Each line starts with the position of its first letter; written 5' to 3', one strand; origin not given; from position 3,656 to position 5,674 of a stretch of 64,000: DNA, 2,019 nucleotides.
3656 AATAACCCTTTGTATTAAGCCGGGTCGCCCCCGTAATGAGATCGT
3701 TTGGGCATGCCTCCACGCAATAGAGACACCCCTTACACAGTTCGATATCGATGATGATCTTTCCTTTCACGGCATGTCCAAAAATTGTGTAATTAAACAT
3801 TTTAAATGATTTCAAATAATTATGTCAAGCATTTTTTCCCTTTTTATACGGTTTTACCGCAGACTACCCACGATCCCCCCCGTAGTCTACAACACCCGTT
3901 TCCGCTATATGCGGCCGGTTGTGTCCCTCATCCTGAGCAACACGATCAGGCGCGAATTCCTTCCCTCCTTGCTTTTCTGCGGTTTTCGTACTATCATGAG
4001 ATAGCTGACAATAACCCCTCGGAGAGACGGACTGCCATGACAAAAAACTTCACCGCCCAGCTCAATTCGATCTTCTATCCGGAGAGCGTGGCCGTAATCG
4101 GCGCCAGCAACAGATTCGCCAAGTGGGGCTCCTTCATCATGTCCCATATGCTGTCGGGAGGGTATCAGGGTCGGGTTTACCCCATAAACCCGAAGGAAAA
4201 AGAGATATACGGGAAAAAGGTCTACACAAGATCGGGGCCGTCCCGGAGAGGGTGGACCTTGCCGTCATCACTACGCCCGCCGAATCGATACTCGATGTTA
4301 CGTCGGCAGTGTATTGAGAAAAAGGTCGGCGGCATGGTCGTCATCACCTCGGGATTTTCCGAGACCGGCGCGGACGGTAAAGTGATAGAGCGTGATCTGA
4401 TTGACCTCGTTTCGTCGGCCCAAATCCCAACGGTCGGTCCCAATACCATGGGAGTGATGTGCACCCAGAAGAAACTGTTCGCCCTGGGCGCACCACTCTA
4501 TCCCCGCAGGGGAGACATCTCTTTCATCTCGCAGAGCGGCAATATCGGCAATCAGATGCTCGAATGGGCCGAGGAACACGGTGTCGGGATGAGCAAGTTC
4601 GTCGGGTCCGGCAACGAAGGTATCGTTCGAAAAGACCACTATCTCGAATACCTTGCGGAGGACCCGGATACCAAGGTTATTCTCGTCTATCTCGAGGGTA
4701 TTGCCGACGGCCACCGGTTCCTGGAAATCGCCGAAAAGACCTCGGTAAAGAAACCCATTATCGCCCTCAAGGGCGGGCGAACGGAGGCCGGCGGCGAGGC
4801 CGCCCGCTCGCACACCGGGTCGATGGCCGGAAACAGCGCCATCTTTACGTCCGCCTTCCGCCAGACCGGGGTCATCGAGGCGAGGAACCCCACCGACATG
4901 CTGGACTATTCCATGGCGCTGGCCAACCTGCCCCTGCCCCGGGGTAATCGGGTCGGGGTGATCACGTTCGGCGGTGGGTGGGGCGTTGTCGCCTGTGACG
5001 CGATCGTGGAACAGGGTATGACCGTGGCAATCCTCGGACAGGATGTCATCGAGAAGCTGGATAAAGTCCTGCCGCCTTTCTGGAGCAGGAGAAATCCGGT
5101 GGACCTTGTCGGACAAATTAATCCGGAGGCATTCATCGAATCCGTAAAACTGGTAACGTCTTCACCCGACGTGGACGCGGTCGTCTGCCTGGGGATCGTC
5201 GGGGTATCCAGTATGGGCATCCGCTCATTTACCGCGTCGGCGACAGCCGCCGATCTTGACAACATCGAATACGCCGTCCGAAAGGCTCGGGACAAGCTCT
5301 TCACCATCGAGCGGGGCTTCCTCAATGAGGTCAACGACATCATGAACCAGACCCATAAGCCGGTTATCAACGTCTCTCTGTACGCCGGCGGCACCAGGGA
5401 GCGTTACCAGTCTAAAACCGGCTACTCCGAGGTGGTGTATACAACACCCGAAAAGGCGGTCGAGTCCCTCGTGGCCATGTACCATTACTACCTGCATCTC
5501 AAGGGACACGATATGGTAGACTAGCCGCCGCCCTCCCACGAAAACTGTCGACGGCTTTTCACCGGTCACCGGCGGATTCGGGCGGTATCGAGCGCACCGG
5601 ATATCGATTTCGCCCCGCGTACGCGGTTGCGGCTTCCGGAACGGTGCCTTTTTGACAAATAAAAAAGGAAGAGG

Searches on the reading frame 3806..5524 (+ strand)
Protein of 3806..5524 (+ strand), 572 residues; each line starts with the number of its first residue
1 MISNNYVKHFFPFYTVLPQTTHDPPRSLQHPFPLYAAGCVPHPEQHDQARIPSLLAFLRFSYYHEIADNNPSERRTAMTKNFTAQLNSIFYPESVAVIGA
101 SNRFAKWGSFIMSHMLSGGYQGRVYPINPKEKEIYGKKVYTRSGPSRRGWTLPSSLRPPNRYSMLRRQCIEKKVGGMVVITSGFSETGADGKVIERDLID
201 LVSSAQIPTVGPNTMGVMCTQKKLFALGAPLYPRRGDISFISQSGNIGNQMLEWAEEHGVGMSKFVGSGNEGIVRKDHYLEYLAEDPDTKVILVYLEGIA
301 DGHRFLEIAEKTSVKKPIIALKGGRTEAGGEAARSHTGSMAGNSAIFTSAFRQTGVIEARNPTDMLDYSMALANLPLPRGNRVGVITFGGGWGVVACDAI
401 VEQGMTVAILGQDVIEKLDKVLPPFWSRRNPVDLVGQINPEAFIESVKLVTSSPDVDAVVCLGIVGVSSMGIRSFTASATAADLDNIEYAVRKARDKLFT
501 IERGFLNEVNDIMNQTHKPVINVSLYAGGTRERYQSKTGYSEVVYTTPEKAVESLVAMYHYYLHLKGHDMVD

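Call 55: search_protein_families(library=pfam, proteins=[window:3806-5524:+], max_evalue=0.000001)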
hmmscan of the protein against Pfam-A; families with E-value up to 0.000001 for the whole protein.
window:3806-5524:+ (572 aa): 3 families
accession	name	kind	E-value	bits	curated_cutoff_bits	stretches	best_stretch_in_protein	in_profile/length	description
PF13607.11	Succ_CoA_lig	-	6.1e-49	165.8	27.4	1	235-372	1-138/138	Succinyl-CoA ligase like flavodoxin domain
PF13380.12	CoA_binding_2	-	2.2e-14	54.3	22.8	1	94-219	2-115/116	CoA binding domain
PF19045.5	Ligase_CoA_2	-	1.7e-09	38.4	23.7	1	384-460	2-78/162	Ligase-CoA domain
